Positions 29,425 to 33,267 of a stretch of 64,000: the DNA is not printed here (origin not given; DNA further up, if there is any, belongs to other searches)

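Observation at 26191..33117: Tightly coupled four-gene operon: ~1170-aa helical giant, degenerate Hsp70/actin-fold protein, helical protein, 2-TM coiled-coil protein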

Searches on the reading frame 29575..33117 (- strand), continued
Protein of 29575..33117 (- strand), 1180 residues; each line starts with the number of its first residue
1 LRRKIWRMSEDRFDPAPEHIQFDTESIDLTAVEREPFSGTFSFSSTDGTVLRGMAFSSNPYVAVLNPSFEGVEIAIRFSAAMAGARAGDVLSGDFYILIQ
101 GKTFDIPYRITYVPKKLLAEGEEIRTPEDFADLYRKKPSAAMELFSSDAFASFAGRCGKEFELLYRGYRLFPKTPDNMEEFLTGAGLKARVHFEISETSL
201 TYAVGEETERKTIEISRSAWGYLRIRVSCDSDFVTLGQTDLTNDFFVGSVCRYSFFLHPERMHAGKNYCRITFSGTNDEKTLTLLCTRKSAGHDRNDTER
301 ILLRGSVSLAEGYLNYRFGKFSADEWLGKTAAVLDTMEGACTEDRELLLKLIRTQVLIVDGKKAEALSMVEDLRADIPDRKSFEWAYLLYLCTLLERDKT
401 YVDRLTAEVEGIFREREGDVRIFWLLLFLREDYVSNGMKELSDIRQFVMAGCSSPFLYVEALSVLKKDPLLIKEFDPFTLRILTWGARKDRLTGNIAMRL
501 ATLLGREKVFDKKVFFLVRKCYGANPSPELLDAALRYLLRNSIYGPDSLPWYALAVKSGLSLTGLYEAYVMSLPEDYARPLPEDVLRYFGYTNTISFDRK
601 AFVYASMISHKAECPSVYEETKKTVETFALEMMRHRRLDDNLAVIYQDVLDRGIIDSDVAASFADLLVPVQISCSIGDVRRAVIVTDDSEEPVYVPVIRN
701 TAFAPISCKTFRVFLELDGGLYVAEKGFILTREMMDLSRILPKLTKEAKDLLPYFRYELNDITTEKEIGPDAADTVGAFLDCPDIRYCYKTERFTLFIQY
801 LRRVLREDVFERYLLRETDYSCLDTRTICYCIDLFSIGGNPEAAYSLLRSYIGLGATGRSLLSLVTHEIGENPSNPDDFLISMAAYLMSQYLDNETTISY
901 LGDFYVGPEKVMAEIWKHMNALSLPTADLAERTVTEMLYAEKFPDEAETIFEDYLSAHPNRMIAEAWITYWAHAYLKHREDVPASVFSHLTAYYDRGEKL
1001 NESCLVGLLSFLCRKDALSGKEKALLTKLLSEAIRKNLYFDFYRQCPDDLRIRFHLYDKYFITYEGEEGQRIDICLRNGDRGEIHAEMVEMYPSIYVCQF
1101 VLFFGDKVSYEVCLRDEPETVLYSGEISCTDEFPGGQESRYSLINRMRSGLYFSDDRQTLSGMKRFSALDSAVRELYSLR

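Call 35: find_encoding_contigs(protein=P0215, flank=10000, max_places=2)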
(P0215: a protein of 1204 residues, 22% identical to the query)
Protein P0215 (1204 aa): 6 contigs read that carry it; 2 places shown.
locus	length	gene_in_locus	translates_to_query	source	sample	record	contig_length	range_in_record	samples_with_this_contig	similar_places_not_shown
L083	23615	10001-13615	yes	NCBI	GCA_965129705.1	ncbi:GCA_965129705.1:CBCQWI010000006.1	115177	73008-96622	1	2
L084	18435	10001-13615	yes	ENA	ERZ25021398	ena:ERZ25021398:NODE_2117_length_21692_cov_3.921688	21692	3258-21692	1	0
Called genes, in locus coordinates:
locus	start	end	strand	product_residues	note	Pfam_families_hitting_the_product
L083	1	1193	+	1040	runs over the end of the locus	PF13476:AAA_23, PF13558:SbcC_Walker_B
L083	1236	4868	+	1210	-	PF07944:Beta-AFase-like_GH127_cat, PF20736:Glyco_hydro127M, PF16375:DUF4986 (weak), PF01183:Glyco_hydro_25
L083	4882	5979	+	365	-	PF00730:HhH-GPD, PF00633:HHH, PF14815:NUDIX_4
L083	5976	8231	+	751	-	PF07549:Sec_GG (faint), PF21760:SecD_1st, PF03176:MMPL, PF22599:SecDF_P1_head, PF02355:SecD_SecF_C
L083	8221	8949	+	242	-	-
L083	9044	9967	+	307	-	-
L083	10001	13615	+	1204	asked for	PF18984:DUF5717_N, PF18983:DUF5717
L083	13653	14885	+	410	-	PF18980:DUF5716_C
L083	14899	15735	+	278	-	PF13424:TPR_12 (faint)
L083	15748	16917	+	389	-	-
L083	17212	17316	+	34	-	-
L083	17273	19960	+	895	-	PF00133:tRNA-synt_1, PF01406:tRNA-synt_1e (faint), PF09334:tRNA-synt_1g, PF13603:tRNA-synt_1_2 (weak), PF09334:tRNA-synt_1g, PF08264:Anticodon_1, PF10458:Val_tRNA-synt_C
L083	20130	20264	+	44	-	-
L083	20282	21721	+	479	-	PF13428:TPR_14 (faint), PF13174:TPR_6 (faint), PF00515:TPR_1 (faint), PF07719:TPR_2 (faint), PF13181:TPR_8 (faint), PF14559:TPR_19 (weak), PF13432:TPR_16 (weak), PF14559:TPR_19, +6 more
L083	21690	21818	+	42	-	-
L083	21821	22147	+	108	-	PF01740:STAS, PF13466:STAS_2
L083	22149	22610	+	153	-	PF13581:HATPase_c_2, PF02518:HATPase_c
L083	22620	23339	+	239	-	PF04542:Sigma70_r2, PF04539:Sigma70_r3, PF08281:Sigma70_r4_2 (weak), PF04545:Sigma70_r4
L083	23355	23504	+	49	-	-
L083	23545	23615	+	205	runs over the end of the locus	PF12164:SporV_AA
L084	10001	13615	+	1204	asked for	PF18984:DUF5717_N, PF18983:DUF5717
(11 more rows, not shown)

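Call 57: find_encoding_contigs(protein=P0192, flank=8000, max_places=1)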
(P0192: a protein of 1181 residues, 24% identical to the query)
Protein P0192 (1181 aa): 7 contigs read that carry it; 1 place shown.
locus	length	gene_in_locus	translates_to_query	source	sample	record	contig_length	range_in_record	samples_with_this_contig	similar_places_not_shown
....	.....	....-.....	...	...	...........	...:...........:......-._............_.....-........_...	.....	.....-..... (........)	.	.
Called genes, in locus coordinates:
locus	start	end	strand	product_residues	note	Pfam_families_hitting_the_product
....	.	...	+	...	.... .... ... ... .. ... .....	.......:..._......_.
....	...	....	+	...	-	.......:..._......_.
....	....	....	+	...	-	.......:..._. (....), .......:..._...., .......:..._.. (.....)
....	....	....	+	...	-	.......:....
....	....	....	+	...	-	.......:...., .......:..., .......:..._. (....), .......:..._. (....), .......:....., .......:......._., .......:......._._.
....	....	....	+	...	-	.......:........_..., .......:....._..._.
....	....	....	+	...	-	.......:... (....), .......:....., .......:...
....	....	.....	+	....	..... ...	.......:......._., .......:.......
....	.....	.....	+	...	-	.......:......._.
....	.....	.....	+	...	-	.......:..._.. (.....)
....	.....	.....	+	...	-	-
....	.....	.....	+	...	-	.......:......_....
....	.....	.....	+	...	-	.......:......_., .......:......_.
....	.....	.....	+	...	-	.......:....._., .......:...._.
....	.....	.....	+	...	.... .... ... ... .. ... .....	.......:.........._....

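Call 58: find_encoding_contigs(protein=P0185, flank=8000, max_places=1)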
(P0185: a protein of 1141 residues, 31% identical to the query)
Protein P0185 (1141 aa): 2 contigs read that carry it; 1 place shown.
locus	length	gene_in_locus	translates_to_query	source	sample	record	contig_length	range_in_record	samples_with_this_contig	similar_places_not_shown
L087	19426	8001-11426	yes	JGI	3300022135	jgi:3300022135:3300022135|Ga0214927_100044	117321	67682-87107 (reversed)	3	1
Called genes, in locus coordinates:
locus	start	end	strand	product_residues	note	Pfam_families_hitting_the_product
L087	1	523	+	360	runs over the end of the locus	PF01264:Chorismate_synt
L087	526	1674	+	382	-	PF01702:TGT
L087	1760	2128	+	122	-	PF02699:YajC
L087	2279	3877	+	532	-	PF13522:GATase_6, PF13537:GATase_7, PF12481:DUF3700, PF00733:Asn_synthase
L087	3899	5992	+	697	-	PF12437:GSIII_N, PF00120:Gln-synt_C, PF18318:Gln-synt_C-ter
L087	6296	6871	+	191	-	PF07155:ECF-ribofla_trS, PF09515:Thia_YuaJ (weak), PF12822:ECF_trnsprt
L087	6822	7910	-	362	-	PF00155:Aminotran_1_2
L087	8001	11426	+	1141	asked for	PF18984:DUF5717_N, PF18983:DUF5717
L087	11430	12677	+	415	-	PF18980:DUF5716_C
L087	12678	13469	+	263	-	-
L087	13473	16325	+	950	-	PF00749:tRNA-synt_1c, PF19269:Anticodon_2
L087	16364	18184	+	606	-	PF00580:UvrD-helicase, PF13245:AAA_19, PF01443:Viral_helicase1 (faint), PF13087:AAA_12 (faint), PF13361:UvrD_C, PF13538:UvrD_C_2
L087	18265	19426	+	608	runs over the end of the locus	PF00128:Alpha-amylase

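Call 59: find_encoding_contigs(protein=P0201, flank=8000, max_places=1)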
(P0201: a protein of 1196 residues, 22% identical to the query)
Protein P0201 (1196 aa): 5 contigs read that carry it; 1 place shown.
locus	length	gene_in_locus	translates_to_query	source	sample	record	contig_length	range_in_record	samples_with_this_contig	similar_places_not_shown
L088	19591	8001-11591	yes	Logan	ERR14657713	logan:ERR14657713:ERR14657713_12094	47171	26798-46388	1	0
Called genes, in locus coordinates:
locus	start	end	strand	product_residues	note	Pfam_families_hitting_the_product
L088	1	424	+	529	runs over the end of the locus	PF00128:Alpha-amylase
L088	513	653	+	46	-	PF13165:SCIFF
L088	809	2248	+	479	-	PF13353:Fer4_12, PF04055:Radical_SAM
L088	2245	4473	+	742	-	PF07549:Sec_GG (faint), PF21760:SecD_1st (weak), PF03176:MMPL, PF22599:SecDF_P1_head, PF02355:SecD_SecF_C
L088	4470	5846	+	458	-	-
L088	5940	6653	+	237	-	-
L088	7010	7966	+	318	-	-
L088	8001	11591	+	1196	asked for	PF18984:DUF5717_N, PF18983:DUF5717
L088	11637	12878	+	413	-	PF18980:DUF5716_C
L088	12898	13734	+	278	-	-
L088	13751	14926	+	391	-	-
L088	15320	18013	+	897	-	PF00133:tRNA-synt_1, PF01406:tRNA-synt_1e (faint), PF09334:tRNA-synt_1g, PF13603:tRNA-synt_1_2, PF09334:tRNA-synt_1g, PF08264:Anticodon_1, PF10458:Val_tRNA-synt_C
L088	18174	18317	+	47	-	-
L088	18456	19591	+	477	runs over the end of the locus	PF13428:TPR_14 (faint), PF21033:RMD1-3 (faint), PF07719:TPR_2 (faint), PF13174:TPR_6 (faint), PF14559:TPR_19 (weak), PF13432:TPR_16, PF13414:TPR_11 (weak), PF14559:TPR_19, +10 more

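Call 61: list_cluster_members(proteins=[P0215, P0220, P0221, P0223, P0224, P0196, P0202, P0173, P0167, P0180])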
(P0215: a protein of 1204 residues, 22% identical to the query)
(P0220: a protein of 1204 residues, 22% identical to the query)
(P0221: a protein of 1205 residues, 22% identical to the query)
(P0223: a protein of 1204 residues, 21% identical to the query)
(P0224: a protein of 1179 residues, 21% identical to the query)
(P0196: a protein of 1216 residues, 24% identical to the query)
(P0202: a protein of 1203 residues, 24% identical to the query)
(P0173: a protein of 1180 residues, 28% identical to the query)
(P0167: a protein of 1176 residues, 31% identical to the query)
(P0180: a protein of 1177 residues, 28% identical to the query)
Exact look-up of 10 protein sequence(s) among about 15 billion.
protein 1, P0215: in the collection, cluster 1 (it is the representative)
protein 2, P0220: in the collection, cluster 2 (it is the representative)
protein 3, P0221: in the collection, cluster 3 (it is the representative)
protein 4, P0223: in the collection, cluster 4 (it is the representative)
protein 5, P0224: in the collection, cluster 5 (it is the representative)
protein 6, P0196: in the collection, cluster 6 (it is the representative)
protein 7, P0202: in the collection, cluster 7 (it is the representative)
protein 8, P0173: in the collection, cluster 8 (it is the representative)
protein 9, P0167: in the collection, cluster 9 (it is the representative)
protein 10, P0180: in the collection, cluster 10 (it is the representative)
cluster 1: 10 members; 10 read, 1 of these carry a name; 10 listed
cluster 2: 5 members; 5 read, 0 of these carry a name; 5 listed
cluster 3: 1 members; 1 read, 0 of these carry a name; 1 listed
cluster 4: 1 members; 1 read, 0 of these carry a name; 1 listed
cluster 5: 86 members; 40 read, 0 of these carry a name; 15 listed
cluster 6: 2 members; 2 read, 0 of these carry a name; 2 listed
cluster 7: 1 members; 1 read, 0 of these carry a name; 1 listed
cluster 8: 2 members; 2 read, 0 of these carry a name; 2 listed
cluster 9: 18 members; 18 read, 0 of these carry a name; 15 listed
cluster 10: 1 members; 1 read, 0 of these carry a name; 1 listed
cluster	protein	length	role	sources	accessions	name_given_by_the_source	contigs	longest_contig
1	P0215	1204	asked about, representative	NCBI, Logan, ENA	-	-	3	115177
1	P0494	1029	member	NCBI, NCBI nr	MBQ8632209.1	MAG: hypothetical protein IJ420_01220, partial [Lachnospiraceae bacterium] | hypothetical protein [Lachnospiraceae bacterium]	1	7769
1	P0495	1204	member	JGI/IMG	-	-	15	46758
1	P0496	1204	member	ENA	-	-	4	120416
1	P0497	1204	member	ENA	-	-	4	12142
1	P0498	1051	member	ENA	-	-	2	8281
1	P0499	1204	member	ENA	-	-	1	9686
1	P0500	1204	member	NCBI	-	-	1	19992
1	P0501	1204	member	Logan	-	-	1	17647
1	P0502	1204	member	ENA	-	-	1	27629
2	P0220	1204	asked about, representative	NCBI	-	-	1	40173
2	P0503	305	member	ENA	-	-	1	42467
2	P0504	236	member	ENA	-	-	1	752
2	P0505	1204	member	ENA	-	-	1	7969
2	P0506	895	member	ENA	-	-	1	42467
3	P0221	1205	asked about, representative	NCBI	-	-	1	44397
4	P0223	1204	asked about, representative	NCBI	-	-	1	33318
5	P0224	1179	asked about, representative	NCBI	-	-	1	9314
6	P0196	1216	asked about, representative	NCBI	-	-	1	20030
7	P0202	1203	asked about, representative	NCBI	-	-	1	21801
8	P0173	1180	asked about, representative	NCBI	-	-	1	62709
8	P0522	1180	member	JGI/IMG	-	-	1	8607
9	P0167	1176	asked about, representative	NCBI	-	-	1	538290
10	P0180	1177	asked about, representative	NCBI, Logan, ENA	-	-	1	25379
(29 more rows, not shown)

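Call 68: search_solved_structures(query=A2, max_evalue=1)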
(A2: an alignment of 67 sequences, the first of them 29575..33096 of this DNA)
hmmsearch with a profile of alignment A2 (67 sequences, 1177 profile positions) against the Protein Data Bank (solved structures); distinct sequences matched with E-value up to 1: 1.
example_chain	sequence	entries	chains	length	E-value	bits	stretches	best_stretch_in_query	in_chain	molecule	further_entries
2i44_A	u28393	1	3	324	0.69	10.7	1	823-903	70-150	Serine-threonine phosphatase 2C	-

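Call 72: find_encoding_contigs(protein=P0204, flank=8000, max_places=2)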
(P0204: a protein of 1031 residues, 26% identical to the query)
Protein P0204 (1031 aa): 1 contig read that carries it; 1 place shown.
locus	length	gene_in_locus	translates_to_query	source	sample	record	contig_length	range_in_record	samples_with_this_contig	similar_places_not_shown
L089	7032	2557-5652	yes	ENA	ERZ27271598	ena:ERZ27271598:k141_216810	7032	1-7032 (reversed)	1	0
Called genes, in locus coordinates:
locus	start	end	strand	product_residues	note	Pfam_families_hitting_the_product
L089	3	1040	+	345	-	?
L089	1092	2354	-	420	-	PF00654:Voltage_CLC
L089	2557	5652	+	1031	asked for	PF18984:DUF5717_N, PF18983:DUF5717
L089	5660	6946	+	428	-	PF18980:DUF5716_C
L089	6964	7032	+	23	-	?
